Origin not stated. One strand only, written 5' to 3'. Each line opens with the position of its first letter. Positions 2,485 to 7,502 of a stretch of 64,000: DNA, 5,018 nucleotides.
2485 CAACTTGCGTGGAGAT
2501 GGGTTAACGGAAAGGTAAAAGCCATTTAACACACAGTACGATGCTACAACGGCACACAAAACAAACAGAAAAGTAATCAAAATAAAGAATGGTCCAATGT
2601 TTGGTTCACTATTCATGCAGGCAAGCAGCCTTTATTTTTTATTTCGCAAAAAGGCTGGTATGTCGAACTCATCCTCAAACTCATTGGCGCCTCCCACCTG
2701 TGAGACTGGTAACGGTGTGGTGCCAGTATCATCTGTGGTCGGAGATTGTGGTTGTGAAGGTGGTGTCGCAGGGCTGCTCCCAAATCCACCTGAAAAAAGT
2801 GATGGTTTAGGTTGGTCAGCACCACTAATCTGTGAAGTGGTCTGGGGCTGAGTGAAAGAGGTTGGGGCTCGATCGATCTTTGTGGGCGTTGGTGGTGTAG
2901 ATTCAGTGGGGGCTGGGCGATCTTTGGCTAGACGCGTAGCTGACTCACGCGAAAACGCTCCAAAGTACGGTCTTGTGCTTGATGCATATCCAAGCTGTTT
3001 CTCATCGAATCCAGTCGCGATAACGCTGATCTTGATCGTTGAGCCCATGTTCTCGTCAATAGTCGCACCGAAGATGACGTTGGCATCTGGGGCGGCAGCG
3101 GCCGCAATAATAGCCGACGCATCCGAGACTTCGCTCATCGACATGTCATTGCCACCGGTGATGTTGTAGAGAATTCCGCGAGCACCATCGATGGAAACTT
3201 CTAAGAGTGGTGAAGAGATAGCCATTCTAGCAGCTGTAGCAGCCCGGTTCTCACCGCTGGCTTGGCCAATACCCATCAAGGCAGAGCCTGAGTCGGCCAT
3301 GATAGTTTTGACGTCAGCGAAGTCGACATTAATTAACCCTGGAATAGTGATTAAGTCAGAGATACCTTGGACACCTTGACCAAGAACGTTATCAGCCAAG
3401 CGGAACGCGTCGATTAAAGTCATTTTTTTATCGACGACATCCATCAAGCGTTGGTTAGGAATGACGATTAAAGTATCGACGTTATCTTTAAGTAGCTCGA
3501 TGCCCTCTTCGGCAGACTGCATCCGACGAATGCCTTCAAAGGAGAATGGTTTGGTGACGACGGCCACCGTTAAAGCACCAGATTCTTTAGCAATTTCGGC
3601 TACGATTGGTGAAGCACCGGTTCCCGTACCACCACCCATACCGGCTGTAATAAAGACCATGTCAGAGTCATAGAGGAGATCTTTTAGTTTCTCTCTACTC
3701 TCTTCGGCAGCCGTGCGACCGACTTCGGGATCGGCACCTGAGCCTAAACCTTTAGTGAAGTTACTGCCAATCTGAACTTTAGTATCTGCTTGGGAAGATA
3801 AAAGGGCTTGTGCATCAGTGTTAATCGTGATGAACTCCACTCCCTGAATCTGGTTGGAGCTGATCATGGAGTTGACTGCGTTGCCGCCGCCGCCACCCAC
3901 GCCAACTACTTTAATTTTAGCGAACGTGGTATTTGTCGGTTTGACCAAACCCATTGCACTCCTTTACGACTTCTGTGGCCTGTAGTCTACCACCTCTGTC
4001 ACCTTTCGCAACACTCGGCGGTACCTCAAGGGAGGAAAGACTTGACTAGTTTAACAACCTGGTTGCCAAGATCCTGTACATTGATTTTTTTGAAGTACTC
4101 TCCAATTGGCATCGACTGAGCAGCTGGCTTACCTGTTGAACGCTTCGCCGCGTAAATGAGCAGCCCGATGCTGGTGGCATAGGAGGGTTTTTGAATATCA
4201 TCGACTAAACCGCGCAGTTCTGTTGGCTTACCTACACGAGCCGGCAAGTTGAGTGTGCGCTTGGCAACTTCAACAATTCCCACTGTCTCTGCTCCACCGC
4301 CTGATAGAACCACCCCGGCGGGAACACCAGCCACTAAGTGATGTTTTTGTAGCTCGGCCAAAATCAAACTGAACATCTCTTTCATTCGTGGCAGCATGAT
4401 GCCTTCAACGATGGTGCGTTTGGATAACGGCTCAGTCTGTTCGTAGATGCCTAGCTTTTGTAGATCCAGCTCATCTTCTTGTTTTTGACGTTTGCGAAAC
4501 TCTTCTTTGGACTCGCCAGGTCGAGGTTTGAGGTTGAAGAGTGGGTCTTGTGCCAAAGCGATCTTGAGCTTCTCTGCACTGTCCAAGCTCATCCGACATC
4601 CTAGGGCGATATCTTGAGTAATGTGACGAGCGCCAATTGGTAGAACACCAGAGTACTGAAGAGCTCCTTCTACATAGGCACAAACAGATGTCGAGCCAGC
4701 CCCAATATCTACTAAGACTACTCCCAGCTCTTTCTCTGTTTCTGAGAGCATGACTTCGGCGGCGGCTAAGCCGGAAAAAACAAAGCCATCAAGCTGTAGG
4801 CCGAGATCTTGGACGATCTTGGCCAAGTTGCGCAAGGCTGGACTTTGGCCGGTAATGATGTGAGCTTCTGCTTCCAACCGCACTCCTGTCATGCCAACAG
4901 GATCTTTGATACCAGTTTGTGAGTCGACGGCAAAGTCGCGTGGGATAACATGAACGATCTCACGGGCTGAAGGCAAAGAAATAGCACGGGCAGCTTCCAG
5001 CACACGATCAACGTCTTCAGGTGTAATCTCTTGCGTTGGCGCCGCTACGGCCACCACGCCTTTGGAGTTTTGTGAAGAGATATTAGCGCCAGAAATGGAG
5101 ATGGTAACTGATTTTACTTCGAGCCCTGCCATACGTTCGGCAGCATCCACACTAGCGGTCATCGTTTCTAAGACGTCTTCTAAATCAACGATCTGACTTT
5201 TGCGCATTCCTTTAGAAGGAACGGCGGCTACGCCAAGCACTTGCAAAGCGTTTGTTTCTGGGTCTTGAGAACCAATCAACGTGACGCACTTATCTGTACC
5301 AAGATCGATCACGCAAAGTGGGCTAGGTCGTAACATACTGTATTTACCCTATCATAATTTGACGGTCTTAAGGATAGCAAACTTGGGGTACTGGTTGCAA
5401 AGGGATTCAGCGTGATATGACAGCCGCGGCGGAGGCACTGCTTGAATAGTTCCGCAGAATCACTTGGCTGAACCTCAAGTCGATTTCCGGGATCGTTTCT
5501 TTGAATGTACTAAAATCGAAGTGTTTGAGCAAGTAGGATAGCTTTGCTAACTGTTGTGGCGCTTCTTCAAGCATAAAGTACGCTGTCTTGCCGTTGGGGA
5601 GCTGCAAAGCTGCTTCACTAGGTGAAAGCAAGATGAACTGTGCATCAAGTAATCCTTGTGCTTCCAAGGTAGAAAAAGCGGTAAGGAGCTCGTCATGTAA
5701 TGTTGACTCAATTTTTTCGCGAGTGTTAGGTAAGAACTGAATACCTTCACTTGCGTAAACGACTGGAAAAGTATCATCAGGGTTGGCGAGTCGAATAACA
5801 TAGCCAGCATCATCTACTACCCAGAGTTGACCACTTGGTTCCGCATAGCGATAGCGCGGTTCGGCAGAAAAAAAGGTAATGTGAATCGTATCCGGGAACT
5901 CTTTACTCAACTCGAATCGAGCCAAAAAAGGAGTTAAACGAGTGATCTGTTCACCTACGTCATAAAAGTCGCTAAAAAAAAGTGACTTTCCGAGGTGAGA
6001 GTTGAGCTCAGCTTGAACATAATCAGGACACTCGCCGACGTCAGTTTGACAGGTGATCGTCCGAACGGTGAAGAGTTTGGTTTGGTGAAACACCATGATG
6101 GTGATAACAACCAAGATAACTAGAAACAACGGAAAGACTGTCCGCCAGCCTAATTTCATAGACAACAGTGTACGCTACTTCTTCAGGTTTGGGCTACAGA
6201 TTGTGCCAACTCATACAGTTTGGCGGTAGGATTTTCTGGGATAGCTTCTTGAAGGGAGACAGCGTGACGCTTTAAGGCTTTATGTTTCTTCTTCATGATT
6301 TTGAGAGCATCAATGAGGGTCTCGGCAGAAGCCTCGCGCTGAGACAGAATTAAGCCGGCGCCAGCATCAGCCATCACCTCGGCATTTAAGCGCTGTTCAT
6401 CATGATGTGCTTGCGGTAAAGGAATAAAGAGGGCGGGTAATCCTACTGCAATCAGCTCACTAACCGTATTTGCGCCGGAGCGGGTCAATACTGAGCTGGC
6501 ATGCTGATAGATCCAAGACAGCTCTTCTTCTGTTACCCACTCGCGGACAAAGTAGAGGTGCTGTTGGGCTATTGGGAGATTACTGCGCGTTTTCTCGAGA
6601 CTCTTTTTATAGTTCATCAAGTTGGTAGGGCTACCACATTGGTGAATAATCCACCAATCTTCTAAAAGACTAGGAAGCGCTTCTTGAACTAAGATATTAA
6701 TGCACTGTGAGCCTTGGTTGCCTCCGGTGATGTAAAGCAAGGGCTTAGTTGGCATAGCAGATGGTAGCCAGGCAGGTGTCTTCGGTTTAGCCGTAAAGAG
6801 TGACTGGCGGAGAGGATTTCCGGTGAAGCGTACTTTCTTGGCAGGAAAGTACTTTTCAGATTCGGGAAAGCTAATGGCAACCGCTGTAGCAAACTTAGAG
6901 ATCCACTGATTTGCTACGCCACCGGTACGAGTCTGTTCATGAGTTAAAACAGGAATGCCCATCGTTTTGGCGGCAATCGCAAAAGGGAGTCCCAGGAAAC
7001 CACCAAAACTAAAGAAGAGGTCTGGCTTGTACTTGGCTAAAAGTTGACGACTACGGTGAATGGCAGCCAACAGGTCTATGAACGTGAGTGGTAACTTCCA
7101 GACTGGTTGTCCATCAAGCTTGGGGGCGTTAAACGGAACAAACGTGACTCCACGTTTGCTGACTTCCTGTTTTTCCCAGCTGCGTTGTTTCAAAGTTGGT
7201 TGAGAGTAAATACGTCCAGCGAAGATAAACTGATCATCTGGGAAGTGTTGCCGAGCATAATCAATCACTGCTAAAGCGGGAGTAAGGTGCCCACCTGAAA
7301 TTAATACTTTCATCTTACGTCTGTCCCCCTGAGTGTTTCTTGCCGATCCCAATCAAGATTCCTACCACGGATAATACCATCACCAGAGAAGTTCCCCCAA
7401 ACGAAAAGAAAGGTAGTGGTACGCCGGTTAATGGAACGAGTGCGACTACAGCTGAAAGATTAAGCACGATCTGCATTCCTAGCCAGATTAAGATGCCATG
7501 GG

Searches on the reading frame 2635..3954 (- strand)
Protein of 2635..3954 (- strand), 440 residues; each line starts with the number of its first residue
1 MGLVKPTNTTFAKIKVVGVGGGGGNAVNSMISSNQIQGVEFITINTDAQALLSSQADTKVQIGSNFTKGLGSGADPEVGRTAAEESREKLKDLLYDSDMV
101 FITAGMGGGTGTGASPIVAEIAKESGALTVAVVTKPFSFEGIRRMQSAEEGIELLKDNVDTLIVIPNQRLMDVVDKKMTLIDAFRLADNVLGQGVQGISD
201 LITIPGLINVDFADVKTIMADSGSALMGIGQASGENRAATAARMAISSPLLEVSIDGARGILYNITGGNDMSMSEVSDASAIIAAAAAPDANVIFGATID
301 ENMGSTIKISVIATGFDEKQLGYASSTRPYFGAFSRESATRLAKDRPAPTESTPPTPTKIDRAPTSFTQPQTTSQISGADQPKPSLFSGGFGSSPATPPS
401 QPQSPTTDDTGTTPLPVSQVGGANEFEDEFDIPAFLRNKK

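Call 12: search_protein_families(library=pfam, proteins=[window:2635-3954:-], max_evalue=0.001)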
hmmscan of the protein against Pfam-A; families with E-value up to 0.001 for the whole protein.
window:2635-3954:- (440 aa): 2 families
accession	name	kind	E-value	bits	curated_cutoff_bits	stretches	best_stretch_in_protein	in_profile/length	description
PF00091.31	Tubulin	-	2.6e-51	175.1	33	1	13-174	1-189/190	Tubulin/FtsZ family, GTPase domain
PF12327.13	FtsZ_C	-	7.6e-34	116.3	27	1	223-317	1-95/95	FtsZ family, C-terminal domain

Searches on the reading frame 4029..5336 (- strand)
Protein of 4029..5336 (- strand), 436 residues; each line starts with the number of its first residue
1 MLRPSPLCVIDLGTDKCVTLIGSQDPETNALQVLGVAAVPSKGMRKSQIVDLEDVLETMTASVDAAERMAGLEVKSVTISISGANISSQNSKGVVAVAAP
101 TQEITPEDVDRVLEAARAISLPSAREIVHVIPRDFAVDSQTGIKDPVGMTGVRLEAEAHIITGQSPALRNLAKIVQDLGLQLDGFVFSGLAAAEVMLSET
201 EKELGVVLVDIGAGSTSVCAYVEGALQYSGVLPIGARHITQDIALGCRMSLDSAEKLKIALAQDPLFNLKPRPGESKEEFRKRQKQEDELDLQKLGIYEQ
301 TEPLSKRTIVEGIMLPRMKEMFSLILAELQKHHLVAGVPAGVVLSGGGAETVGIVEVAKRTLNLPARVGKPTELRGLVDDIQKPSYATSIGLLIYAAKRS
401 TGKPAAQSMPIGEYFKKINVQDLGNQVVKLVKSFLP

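Call 12: search_protein_families(library=pfam, proteins=[window:4029-5336:-], max_evalue=0.001)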
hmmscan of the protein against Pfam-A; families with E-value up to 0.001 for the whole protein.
window:4029-5336:- (436 aa): 3 families
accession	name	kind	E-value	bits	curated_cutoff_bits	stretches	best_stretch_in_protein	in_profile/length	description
PF02491.25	SHS2_FTSA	-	1.3e-31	109.2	25.4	1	83-162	1-79/79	SHS2 domain inserted in FTSA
PF14450.12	FtsA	-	5.9e-31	107.9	31.8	1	207-391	1-127/127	Cell division protein FtsA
PF11104.14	PilM_2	-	2e-06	27.4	27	0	195-260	171-236/340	Type IV pilus assembly protein PilM;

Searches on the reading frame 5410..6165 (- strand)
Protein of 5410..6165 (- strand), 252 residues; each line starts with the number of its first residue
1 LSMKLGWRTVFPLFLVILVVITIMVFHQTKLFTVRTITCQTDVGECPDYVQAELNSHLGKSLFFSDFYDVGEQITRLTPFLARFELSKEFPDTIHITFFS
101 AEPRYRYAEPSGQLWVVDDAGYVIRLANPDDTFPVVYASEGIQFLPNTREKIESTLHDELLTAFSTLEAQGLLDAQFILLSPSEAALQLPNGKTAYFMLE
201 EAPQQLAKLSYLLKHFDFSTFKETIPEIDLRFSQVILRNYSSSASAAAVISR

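Call 12: search_protein_families(library=pfam, proteins=[window:5410-6165:-], max_evalue=0.001)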
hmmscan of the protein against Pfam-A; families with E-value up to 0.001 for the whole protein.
window:5410-6165:- (252 aa): 0 families

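Call 15: search_protein_families(library=pfam, proteins=[window:5410-6165:-], max_evalue=10)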
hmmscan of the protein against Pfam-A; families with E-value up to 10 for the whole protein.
window:5410-6165:- (252 aa): 1 family
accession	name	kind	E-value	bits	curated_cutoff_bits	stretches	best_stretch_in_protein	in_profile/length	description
PF08478.15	POTRA_1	-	0.0028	18.4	23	1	47-97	16-65/69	POTRA domain, FtsQ-type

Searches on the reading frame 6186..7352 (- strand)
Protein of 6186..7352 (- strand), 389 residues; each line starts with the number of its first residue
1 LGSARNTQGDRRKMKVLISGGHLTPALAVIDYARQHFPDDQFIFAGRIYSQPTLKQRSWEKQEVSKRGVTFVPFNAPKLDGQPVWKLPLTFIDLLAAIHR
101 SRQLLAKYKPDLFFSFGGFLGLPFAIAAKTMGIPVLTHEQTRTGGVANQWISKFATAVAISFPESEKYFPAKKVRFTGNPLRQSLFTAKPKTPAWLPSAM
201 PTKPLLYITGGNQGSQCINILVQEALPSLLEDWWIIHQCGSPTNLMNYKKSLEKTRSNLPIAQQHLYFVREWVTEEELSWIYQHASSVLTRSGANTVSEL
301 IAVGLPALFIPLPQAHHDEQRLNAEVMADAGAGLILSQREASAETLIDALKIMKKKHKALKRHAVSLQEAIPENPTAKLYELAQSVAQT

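Call 12: search_protein_families(library=pfam, proteins=[window:6186-7352:-], max_evalue=0.001)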
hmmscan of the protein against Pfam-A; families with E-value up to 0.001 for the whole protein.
window:6186-7352:- (389 aa): 5 families
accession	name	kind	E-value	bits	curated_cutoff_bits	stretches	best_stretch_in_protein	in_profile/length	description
PF04101.22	Glyco_tran_28_C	-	1.4e-23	84.2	22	1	206-363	2-150/166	Glycosyltransferase family 28 C-terminal domain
PF03033.26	Glyco_transf_28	-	3.1e-19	69.9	26.2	1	19-160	8-139/139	Glycosyltransferase family 28 N-terminal domain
PF13579.12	Glyco_trans_4_4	-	2.2e-05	25.3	29.7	1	61-155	32-117/158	Glycosyl transferase 4-like domain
PF00201.24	UDPGT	-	2.2e-05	23.9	19.5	1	287-355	343-407/499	UDP-glucoronosyl and UDP-glucosyl transferase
PF06722.18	EryCIII-like_C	-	0.00077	19.9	31.7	0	282-376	45-134/145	Erythromycin biosynthesis protein CIII-like, C-terminal domain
